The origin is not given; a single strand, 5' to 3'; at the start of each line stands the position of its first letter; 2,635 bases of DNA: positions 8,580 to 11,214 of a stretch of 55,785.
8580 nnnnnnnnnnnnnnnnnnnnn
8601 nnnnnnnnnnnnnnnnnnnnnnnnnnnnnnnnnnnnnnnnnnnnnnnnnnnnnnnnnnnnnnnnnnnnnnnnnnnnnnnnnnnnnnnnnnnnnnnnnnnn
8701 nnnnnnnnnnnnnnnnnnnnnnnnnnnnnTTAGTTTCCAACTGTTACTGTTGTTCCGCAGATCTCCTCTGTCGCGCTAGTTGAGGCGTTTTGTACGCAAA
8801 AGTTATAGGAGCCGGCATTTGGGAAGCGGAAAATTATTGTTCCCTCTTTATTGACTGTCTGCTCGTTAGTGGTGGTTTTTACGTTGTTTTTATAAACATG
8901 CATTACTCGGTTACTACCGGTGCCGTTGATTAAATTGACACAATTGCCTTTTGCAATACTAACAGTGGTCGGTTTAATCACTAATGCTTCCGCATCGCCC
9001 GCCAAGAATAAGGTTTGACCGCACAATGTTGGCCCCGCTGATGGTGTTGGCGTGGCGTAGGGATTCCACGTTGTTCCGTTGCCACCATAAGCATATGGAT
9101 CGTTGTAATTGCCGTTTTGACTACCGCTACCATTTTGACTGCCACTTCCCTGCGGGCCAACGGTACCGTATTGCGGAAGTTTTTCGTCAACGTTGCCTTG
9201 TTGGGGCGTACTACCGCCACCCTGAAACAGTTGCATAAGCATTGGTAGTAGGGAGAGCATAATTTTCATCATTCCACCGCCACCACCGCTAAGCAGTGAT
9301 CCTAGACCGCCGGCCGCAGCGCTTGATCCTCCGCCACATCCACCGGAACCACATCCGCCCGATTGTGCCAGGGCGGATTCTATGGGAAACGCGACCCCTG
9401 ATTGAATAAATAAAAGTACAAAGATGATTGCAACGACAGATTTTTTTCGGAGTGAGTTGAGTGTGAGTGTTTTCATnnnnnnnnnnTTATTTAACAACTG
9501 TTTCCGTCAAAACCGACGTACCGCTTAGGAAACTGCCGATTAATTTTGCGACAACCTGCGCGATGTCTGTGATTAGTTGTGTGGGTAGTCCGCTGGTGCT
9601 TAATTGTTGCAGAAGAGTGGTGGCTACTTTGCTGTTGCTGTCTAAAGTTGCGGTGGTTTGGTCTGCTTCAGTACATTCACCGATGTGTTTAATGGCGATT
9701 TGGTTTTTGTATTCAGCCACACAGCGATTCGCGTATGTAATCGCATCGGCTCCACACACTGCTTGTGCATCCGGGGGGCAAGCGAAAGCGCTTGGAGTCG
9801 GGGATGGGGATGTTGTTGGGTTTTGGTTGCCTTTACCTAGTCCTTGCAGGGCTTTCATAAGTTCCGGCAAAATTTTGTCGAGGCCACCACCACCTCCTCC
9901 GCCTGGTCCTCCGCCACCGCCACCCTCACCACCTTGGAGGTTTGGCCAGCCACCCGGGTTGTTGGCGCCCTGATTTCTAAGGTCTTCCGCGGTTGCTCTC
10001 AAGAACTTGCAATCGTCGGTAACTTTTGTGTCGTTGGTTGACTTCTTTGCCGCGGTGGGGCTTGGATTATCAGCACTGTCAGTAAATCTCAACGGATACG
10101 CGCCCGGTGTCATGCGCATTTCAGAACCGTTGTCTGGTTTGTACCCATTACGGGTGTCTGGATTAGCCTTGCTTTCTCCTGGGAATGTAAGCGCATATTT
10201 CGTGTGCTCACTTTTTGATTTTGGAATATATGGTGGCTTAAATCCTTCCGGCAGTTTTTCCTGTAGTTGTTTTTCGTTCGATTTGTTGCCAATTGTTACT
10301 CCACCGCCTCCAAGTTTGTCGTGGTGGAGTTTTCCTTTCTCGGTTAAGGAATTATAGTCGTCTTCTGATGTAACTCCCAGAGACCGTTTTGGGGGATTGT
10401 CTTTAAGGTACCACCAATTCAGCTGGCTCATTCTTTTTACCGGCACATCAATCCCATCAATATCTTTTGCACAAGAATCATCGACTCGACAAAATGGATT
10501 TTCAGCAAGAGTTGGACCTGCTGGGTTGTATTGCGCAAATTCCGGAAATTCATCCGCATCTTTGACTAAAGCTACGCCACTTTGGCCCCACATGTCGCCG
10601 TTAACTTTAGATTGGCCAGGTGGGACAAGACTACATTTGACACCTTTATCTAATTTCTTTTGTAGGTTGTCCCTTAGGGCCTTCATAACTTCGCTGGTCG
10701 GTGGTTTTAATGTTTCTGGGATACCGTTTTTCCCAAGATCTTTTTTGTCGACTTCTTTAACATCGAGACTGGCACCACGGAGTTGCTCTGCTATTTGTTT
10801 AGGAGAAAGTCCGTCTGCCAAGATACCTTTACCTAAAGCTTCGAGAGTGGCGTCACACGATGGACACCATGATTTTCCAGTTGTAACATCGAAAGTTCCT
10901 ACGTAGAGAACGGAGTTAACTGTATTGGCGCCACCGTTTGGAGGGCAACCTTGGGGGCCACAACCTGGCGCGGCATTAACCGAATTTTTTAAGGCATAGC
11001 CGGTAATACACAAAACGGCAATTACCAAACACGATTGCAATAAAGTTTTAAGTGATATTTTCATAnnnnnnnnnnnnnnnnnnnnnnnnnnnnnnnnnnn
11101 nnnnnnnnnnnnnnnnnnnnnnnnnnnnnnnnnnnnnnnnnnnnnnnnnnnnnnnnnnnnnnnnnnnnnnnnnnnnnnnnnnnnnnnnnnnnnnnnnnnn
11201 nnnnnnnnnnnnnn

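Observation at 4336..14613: Internally duplicated operon of paralogous secreted proteins: candidate undescribed cell-surface / host-interaction system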

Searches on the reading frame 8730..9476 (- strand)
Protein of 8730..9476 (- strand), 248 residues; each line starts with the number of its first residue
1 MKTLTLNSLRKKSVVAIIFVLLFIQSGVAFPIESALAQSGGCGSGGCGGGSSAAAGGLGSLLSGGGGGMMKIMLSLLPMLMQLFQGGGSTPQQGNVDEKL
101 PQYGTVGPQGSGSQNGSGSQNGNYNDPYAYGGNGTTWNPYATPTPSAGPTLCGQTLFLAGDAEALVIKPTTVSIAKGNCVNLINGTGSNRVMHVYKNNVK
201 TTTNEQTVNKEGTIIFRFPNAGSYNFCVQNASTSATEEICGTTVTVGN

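Call 4: search_protein_families(library=pfam, proteins=[window:8730-9476:-], max_evalue=1)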
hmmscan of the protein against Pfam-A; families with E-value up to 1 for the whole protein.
window:8730-9476:- (248 aa): 3 families
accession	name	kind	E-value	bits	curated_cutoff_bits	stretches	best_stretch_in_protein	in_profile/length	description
PF01105.29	EMP24_GP25L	-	0.031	14.8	25.9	1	192-240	41-91/182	emp24/gp25L/p24 family/GOLD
PF01672.21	Plasmid_parti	-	0.24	12.4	22.1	1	182-231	20-69/85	Putative plasmid partition protein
PF12224.13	Amidoligase_2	-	0.31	11.3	22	1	183-221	188-227/245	Putative amidoligase enzyme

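Call 9: search_protein_families(library=ncbifam, proteins=[window:8730-9476:-], max_evalue=0.1)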
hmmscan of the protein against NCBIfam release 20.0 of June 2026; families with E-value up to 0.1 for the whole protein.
window:8730-9476:- (248 aa): 1 family
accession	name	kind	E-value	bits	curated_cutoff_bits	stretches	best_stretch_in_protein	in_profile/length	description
TIGR02656.1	cyanin_plasto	equivalog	0.031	14.7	87.85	1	158-226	5-82/99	plastocyanin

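Call 57: search_solved_structures(query=A6, max_evalue=10, show_alignments=3)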
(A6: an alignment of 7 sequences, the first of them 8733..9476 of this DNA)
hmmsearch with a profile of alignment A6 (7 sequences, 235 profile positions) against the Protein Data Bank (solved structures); distinct sequences matched with E-value up to 10: 8.
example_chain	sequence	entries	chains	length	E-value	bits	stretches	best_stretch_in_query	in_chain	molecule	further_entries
7pcy_A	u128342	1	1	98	0.39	13.2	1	147-218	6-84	PLASTOCYANIN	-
1iuz_A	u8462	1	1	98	0.55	12.7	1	146-216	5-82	PLASTOCYANIN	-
1m9w_A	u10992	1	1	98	0.72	12.3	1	144-214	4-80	plastocyanin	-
1j5c_A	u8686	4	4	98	0.72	12.3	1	144-214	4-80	PLASTOCYANIN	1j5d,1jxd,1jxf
7zqe_M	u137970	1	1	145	0.89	12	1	141-187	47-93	Plastocyanin, chloroplastic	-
9f4a_FA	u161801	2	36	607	0.89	12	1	109-163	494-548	Baseplate wedge protein gp10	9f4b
2plt_A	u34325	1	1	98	1.2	11.6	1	145-192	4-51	PLASTOCYANIN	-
5hlj_A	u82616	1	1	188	1.4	11.4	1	153-218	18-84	VP24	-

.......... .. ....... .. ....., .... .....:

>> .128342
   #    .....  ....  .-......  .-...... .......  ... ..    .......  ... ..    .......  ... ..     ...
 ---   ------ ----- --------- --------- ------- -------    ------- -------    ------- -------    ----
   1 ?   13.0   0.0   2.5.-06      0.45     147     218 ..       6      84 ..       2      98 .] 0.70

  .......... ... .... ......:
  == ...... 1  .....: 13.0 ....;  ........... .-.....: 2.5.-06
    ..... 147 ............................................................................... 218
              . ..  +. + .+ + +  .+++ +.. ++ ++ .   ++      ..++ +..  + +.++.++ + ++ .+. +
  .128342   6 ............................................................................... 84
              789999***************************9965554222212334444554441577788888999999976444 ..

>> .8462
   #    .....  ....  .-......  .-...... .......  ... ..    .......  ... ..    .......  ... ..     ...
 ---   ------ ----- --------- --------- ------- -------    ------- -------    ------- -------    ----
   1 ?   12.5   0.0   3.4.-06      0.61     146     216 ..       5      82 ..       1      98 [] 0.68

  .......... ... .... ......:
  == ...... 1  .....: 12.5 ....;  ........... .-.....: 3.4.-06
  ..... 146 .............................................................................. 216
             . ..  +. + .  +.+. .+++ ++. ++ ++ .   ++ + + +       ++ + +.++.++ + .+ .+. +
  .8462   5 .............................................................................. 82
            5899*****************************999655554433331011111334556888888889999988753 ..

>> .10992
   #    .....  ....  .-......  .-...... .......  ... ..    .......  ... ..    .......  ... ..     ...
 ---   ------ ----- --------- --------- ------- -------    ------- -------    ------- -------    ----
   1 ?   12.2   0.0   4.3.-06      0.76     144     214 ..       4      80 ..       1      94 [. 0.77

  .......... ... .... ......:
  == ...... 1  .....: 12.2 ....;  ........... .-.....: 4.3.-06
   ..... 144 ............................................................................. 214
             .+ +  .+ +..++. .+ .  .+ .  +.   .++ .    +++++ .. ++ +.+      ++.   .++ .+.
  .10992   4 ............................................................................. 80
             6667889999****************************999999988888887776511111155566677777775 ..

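Call 58: search_protein_families(library=pfam, alignment_id=A6, max_evalue=10)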
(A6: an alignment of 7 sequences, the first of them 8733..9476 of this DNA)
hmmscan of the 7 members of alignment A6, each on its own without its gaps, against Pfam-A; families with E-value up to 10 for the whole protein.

A. member 1, window:8733-9476:- (248 aa): 3 families
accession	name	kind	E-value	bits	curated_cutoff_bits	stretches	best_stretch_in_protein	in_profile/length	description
PF01105.29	EMP24_GP25L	-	0.031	14.8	25.9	1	192-240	41-91/182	emp24/gp25L/p24 family/GOLD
PF01672.21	Plasmid_parti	-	0.24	12.4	22.1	1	182-231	20-69/85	Putative plasmid partition protein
PF12224.13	Amidoligase_2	-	0.31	11.3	22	1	183-221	188-227/245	Putative amidoligase enzyme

B. families by the number of members that match (of 7 scanned): 9 families
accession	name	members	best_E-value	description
PF01105.29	EMP24_GP25L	2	0.031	emp24/gp25L/p24 family/GOLD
PF22248.1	ERMP1_C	2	0.13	Endoplasmic reticulum metallopeptidase 1, C-terminal domain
PF20944.2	StcE_b-sandwich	2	0.16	Metalloprotease StcE, beta-sandwich domain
PF12224.13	Amidoligase_2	2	0.26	Putative amidoligase enzyme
PF25692.1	Phage_depo_C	1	0.029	Phage depolymerase C-terminal beta sandwich domain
PF24086.1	DUF7371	1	0.038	Domain of unknown function (DUF7371)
PF10287.16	YJL171C_Tos1_C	1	0.047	Cell wall protein YJL171C/Tos1, C-terminal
PF00127.26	Copper-bind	1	0.1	Copper binding proteins, plastocyanin/azurin family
PF01672.21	Plasmid_parti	1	0.24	Putative plasmid partition protein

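Call 73: search_protein_families(library=phrogs, proteins=[window:8730-9476:-], max_evalue=0.01)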
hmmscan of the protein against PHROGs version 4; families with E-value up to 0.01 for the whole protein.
window:8730-9476:- (248 aa): 0 families

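Call 74: search_protein_families(library=padloc, proteins=[window:8730-9476:-], max_evalue=0.01)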
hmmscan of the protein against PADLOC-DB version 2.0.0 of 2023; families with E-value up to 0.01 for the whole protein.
window:8730-9476:- (248 aa): 0 families

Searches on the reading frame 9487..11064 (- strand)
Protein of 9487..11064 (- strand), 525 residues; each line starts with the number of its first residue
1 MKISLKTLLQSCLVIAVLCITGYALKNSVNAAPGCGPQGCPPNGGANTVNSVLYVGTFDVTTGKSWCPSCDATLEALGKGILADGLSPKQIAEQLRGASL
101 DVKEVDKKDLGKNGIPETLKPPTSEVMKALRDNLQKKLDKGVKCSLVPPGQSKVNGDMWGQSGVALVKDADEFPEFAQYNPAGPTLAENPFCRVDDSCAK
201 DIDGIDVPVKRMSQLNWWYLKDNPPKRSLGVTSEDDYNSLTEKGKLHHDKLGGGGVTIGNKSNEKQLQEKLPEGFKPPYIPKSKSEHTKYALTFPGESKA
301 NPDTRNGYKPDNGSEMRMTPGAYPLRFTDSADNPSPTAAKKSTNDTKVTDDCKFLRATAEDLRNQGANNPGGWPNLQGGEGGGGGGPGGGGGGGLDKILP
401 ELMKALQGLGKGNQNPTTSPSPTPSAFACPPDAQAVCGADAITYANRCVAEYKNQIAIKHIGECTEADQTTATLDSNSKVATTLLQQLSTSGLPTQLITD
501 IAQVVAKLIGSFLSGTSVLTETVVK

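Call 4: search_protein_families(library=pfam, proteins=[window:9487-11064:-], max_evalue=1)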
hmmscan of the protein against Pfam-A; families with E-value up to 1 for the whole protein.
window:9487-11064:- (525 aa): 6 families
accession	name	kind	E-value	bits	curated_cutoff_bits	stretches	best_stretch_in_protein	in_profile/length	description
PF00050.26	Kazal_1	-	1.1e-06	28.9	21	1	424-464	7-49/49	Kazal-type serine protease inhibitor domain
PF07648.20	Kazal_2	-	2.1e-06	28.2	22.8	1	426-464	3-48/48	Kazal-type serine protease inhibitor domain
PF06110.17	TXD17-like_Trx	-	0.0042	17.2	23.1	1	49-73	21-44/119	Thioredoxin domain-containing protein 17-like, thioredoxin domain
PF07657.19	MNNL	-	0.18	11.7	22.5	1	433-481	31-77/157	N terminus of Notch ligand C2-like domain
PF12764.12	Gly-rich_Ago1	-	0.19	12.8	25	1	361-427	5-71/108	Glycine-rich region of argonaut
PF20861.2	Isd_H_B_linker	-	0.35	11.5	27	1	266-292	29-53/63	Iron-regulated surface determinant protein H/B, linker domain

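Call 8: find_homologous_proteins(query=window:9487-11064:-, max_evalue=0.001)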
Query window:9487-11064:- (525 aa): 4 proteins with E <= 0.001 among 8000 candidates.
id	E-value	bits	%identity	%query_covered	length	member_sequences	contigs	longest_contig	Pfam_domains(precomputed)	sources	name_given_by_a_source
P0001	0.0e+0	1184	100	98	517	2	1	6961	PF07648.21,PF00050.27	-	-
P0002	2.1e-147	510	54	95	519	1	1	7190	PF07648.21,PF00050.27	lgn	-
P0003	2.3e-98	349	46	76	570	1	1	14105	PF07648.21,PF00050.27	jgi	-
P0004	1.6e-11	62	32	22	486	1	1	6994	PF07648.21,PF00050.27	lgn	-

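Call 9: search_protein_families(library=ncbifam, proteins=[window:9487-11064:-], max_evalue=0.1)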
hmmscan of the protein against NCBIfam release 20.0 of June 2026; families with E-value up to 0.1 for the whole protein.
window:9487-11064:- (525 aa): 0 families

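Call 10: find_encoding_contigs(protein=P0002, flank=10000)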
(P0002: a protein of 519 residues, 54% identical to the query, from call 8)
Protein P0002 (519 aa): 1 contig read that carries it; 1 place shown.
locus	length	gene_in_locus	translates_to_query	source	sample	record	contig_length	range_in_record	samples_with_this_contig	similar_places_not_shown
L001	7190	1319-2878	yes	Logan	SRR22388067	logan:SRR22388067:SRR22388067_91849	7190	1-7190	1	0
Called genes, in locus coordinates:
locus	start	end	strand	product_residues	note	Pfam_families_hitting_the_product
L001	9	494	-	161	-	-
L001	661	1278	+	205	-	-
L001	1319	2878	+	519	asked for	PF00050:Kazal_1 (weak), PF07648:Kazal_2 (weak)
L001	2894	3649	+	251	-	-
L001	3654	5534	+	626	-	-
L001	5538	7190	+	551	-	?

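Call 11: find_encoding_contigs(protein=P0003, flank=10000)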
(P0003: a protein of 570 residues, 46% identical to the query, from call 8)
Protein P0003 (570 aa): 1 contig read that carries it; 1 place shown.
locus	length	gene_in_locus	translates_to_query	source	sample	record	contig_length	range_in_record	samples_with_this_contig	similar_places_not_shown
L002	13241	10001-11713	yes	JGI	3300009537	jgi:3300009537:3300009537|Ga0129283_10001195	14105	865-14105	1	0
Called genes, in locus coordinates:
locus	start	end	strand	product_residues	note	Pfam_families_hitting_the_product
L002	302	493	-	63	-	-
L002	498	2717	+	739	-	PF00580:UvrD-helicase, PF01443:Viral_helicase1 (faint), PF13245:AAA_19, PF13604:AAA_30 (faint), PF13361:UvrD_C, PF13538:UvrD_C_2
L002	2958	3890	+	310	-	PF03990:DUF348 (faint), PF07501:G5, PF03330:DPBB_1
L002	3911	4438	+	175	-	PF01936:NYN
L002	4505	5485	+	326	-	PF00398:RrnaAD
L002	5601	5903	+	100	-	-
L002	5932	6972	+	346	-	PF18884:TSP3_bac (faint)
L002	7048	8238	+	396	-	PF18884:TSP3_bac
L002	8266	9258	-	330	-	-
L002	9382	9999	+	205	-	-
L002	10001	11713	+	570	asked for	PF00050:Kazal_1, PF07648:Kazal_2 (weak)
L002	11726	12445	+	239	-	-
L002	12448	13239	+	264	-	?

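Call 12: find_encoding_contigs(protein=P0004, flank=10000)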
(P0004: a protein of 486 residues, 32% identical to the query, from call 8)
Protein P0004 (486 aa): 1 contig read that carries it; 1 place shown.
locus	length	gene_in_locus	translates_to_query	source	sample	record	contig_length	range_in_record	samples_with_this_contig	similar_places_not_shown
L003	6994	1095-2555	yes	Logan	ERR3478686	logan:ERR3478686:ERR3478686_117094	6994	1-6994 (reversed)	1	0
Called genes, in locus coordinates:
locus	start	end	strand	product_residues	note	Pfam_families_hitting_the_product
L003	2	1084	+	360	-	?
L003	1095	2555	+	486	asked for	PF00050:Kazal_1 (weak), PF07648:Kazal_2 (weak)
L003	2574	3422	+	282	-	-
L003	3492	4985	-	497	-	PF13365:Trypsin_2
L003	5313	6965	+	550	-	-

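Call 73: search_protein_families(library=phrogs, proteins=[window:9487-11064:-], max_evalue=0.01)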
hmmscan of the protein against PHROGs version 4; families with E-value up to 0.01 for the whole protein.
window:9487-11064:- (525 aa): 0 families

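Call 74: search_protein_families(library=padloc, proteins=[window:9487-11064:-], max_evalue=0.01)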
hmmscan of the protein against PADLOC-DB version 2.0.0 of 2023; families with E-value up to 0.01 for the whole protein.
window:9487-11064:- (525 aa): 0 families

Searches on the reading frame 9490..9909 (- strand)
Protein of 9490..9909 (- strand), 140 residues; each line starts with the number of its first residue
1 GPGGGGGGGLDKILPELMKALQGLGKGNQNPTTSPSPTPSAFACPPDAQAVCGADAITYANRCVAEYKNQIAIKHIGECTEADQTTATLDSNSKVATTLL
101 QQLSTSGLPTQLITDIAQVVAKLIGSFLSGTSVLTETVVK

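Call 87: search_solved_structures(query=window:9490-9909:-, max_evalue=1, show_alignments=2)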
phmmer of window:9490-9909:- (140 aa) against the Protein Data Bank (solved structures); distinct sequences matched with E-value up to 1: 54.
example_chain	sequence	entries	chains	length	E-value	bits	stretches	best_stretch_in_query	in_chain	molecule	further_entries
1yu6_C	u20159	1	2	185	1.6e-09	41.3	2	31-83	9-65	Ovomucoid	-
2kmo_A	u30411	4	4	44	4.1e-05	27.1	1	42-80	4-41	Leech-derived tryptase inhibitor C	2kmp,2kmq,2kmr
1an1_I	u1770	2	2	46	4.2e-05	27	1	42-80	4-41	TRYPTASE INHIBITOR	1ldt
1tbq_R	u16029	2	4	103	0.00054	23.4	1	42-79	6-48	RHODNIIN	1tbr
1ovo_A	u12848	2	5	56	0.00074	23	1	42-79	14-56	OVOMUCOID THIRD DOMAIN | OVOMUCOID THIRD DOMAIN CLEAVED RDI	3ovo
1uvg_A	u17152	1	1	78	0.0009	22.7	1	41-85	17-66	SERINE PROTEINASE INHIBITOR KAZAL TYPE 5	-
1tgs_I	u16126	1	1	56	0.0018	21.7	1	33-69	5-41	PANCREATIC SECRETORY TRYPSIN INHIBITOR (KAZAL TYPE)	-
1uvf_A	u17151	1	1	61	0.0067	19.9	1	41-72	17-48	SERINE PROTEINASE INHIBITOR KAZAL TYPE 5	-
2sgp_I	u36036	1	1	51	0.0081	19.6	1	43-79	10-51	OVOMUCOID INHIBITOR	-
2n71_A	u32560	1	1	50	0.012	19.1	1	43-79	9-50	Protease inhibitor 2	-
1z7k_B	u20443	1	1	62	0.015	18.7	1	31-79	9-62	Ovomucoid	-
1ds3_I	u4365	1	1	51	0.032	17.7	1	43-79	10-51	OVOMUCOID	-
2m5x_A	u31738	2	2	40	0.046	17.2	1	41-79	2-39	Silk protease inhibitor 2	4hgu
2gkt_I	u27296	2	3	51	0.052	17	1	43-79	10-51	Ovomucoid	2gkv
2f3c_I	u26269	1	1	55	0.072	16.6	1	42-67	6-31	thrombin inhibitor infestin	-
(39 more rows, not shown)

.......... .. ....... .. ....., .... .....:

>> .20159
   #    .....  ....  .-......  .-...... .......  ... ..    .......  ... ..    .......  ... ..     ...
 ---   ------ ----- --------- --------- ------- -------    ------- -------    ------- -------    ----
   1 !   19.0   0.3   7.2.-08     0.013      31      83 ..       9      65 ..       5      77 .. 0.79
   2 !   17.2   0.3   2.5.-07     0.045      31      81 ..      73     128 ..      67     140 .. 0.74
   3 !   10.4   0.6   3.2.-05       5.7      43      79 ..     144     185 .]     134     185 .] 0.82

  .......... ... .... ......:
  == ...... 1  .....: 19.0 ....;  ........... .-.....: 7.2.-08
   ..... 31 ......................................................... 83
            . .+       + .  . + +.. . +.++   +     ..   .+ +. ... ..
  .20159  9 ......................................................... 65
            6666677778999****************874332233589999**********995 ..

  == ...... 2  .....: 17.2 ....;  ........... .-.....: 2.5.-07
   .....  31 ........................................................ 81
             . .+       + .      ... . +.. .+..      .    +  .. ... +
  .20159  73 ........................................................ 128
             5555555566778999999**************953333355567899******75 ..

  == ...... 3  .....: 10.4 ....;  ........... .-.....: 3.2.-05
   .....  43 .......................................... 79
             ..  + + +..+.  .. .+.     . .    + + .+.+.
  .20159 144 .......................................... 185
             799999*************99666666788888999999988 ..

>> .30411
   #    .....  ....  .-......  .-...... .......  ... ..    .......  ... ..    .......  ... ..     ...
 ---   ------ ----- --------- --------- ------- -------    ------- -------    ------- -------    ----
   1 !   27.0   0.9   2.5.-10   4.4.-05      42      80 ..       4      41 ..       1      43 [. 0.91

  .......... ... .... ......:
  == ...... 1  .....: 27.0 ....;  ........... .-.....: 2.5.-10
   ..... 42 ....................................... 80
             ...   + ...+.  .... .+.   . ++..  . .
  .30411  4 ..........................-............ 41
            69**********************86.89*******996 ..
